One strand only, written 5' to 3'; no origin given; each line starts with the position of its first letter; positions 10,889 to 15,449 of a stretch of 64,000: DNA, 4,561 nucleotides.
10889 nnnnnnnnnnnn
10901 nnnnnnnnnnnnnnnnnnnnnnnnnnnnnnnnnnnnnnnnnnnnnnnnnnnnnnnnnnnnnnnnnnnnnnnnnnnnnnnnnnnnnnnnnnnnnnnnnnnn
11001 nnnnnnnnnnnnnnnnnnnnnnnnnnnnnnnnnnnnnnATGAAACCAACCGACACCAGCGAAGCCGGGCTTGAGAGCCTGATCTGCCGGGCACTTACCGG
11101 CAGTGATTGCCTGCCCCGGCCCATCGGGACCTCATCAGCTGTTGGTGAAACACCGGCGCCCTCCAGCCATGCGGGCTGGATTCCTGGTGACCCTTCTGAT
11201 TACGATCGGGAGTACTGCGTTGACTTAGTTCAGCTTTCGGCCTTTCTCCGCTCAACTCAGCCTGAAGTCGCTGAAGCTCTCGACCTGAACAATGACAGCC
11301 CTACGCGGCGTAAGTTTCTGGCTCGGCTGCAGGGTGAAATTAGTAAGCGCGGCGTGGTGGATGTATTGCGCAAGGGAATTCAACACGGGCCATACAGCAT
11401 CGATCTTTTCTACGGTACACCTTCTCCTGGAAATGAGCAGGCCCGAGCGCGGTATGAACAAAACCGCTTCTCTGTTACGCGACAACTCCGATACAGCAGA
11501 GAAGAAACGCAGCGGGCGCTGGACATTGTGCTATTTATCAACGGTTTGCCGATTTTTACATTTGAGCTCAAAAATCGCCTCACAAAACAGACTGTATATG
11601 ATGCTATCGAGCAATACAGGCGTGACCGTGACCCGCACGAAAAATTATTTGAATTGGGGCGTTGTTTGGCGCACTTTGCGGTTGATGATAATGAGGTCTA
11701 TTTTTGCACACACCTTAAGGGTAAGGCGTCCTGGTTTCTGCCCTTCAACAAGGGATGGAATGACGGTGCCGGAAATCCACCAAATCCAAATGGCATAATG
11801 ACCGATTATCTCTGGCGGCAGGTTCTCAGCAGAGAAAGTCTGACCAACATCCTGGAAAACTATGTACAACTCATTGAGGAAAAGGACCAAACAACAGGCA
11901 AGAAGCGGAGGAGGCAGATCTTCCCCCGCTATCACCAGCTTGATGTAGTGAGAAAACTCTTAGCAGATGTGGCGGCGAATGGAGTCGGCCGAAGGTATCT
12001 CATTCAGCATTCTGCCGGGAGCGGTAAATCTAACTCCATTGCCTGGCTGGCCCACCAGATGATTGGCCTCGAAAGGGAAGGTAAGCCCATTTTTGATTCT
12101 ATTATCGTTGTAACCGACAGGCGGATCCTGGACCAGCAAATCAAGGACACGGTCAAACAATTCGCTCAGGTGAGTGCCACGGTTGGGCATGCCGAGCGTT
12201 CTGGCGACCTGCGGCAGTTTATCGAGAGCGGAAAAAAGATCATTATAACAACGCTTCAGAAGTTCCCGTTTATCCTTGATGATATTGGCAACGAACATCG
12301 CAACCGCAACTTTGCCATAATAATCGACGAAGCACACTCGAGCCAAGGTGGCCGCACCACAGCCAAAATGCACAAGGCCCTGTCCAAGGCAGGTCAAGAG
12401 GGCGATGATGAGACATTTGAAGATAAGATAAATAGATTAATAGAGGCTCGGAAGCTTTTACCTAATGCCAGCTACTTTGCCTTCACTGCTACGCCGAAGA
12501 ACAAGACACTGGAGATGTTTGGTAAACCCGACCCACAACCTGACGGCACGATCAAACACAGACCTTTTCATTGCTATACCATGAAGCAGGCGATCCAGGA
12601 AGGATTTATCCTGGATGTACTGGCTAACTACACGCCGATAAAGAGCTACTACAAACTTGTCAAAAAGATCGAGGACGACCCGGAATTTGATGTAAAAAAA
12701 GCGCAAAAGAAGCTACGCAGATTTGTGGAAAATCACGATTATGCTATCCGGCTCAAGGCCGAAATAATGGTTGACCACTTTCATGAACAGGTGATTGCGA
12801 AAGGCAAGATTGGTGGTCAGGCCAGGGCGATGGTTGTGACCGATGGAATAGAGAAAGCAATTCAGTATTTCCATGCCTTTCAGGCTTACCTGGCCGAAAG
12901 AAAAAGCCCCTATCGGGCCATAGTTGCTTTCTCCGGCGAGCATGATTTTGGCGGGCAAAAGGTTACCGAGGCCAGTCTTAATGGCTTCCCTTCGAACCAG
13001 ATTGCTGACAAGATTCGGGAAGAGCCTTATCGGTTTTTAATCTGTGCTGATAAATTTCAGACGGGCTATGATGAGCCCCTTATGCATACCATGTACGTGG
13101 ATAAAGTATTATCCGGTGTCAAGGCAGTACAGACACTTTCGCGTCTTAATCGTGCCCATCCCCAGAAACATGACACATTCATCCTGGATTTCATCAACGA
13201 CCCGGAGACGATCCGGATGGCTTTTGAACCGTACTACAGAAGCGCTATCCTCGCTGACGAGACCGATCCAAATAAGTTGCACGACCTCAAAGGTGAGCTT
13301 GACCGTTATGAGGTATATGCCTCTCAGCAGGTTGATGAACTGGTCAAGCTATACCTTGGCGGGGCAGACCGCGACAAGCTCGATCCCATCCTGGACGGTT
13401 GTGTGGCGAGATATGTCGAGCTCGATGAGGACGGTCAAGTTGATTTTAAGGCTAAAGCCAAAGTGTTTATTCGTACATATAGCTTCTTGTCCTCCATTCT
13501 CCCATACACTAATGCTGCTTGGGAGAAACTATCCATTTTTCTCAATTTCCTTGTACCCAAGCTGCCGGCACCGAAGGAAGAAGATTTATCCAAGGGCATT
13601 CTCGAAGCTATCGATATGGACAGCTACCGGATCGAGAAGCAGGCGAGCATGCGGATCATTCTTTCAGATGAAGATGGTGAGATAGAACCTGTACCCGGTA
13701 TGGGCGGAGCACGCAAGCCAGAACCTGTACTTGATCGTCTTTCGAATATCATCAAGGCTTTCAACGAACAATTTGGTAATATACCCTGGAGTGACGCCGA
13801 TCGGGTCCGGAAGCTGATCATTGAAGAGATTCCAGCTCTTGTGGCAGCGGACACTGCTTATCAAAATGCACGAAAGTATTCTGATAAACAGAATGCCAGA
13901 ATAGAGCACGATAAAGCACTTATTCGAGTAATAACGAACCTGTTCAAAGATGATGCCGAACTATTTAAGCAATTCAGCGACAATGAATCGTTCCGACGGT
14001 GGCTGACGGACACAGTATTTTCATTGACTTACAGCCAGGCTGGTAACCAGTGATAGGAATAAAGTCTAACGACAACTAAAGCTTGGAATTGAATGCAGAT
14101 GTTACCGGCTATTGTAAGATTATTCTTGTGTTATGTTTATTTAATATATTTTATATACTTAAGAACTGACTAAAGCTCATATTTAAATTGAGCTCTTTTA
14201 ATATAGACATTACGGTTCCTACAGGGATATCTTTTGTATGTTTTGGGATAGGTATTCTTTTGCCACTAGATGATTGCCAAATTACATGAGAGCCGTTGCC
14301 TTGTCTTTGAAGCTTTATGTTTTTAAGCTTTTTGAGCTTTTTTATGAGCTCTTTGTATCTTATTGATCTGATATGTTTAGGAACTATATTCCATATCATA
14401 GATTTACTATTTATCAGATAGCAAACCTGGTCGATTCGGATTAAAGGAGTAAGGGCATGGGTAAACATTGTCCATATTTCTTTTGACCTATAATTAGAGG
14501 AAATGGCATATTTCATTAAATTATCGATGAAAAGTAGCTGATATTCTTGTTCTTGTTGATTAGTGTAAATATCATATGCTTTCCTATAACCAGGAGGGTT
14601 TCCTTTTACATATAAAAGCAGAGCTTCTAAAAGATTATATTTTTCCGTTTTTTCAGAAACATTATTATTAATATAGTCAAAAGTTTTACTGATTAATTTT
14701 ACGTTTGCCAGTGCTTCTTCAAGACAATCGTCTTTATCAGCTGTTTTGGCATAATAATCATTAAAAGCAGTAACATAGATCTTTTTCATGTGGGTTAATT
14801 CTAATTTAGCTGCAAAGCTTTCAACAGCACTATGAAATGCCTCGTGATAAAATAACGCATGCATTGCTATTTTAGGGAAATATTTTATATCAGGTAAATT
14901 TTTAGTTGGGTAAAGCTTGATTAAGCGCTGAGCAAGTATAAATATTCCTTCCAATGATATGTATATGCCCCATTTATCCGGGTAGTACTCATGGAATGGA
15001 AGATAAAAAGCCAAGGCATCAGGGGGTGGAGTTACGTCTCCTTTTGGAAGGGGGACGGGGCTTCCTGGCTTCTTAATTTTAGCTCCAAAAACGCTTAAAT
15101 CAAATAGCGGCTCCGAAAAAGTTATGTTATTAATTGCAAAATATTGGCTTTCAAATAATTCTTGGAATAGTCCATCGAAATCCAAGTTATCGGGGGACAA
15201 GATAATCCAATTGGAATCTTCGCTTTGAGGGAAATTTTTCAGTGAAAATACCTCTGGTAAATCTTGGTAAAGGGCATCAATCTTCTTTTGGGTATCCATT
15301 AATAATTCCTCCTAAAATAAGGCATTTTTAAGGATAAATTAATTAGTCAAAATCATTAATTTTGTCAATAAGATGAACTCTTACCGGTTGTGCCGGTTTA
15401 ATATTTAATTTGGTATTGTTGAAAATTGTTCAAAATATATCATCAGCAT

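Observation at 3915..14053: Type I R-M operon with a fourth, translationally coupled gene between hsdM and hsdS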

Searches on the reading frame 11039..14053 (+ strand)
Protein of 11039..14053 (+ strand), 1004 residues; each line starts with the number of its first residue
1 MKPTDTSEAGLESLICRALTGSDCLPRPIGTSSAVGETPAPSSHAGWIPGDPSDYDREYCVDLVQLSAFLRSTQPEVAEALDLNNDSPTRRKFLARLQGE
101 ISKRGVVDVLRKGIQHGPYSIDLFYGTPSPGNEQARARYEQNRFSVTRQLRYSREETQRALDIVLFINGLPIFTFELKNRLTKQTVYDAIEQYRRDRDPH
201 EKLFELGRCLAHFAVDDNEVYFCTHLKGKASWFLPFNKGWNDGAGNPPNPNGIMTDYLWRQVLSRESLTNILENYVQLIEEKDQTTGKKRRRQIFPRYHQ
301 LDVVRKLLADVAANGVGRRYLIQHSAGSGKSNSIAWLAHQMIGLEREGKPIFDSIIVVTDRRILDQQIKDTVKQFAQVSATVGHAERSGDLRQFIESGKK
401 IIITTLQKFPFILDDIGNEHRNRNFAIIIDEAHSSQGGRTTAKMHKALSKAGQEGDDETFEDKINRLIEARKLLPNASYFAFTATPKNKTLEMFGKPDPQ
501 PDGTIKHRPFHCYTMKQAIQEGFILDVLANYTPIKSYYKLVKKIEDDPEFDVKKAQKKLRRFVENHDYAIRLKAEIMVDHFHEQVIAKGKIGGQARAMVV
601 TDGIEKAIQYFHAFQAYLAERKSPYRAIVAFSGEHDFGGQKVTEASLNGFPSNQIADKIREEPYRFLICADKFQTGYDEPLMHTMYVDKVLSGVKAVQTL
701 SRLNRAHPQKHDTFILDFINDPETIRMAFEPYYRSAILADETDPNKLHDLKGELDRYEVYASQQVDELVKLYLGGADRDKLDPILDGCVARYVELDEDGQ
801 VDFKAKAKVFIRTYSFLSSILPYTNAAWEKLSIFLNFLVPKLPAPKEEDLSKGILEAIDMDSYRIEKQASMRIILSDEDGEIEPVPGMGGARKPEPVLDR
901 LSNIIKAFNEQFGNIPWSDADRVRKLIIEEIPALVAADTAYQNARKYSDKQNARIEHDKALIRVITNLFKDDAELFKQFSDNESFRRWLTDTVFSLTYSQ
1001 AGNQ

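Call 8: search_protein_families(library=pfam, proteins=[window:11039-14053:+], max_evalue=0.01)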
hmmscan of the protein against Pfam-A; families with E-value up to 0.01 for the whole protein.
window:11039-14053:+ (1004 aa): 5 families
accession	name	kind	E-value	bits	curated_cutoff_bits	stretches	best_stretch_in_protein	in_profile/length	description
PF18766.7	SWI2_SNF2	-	4.2e-29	102.2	26.7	2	299-451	1-146/221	SWI2/SNF2 ATPase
PF04313.20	HSDR_N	-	1.1e-20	74.8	25.1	1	139-229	107-196/198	Type I restriction enzyme R protein N terminus (HSDR_N)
PF04851.21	ResIII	-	4.1e-16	59.8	22.5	1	296-487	4-163/164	Type III restriction enzyme, res subunit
PF22679.2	T1R_D3-like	-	2.9e-12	47.7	27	1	654-718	88-156/158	Type I restriction enzyme subunit R domain 3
PF00270.35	DEAD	-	1e-09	38.8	26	1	317-492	14-165/167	DEAD/DEAH box helicase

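Call 9: search_protein_families(library=padloc, proteins=[window:11039-14053:+], max_evalue=0.01)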
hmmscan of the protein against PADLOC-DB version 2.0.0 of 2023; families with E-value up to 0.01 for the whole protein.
window:11039-14053:+ (1004 aa): 6 families
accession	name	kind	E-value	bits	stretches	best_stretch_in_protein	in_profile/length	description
PDLC03040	REase_I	-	7e-44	147.9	1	138-803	113-762/1029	Type I restriction enzyme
PDLC03048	REase_I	-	5.8e-37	125.3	2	135-646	94-556/976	Type I restriction enzyme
PDLC03041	REase_I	-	6.8e-20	68.7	2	288-451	304-476/1099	Type I restriction enzyme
PDLC03044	REase_I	-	3.3e-16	56.5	2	139-562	114-489/1034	Type I restriction enzyme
PDLC03046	REase_I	-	4.2e-14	49.4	2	665-726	675-735/1025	Type I restriction enzyme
PDLC03045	REase_I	-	1.7e-08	30.9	2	135-472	111-438/995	Type I restriction enzyme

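Call 10: search_protein_families(library=ncbifam, proteins=[window:11039-14053:+], max_evalue=0.01)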
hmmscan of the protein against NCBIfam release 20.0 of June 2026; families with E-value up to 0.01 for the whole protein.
window:11039-14053:+ (1004 aa): 1 family
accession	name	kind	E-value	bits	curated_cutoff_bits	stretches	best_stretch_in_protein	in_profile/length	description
TIGR00348.1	hsdR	subfamily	2.2e-64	218.1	284.55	1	139-735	103-671/674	HsdR family type I site-specific deoxyribonuclease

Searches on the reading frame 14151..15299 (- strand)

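Call 68: search_protein_families(library=padloc, proteins=[window:14151-15299:-], max_evalue=0.001)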
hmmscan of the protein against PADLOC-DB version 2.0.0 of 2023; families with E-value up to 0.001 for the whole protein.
window:14151-15299:- (382 aa): 0 families

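Call 84: search_protein_families(library=pfam, proteins=[window:14151-15299:-], max_evalue=0.001)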
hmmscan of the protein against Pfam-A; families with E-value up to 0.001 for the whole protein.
window:14151-15299:- (382 aa): 1 family
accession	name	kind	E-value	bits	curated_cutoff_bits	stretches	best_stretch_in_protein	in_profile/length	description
PF07927.17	HicA_toxin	-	9.6e-13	48.5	27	1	315-372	1-58/58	HicA toxin of bacterial toxin-antitoxin,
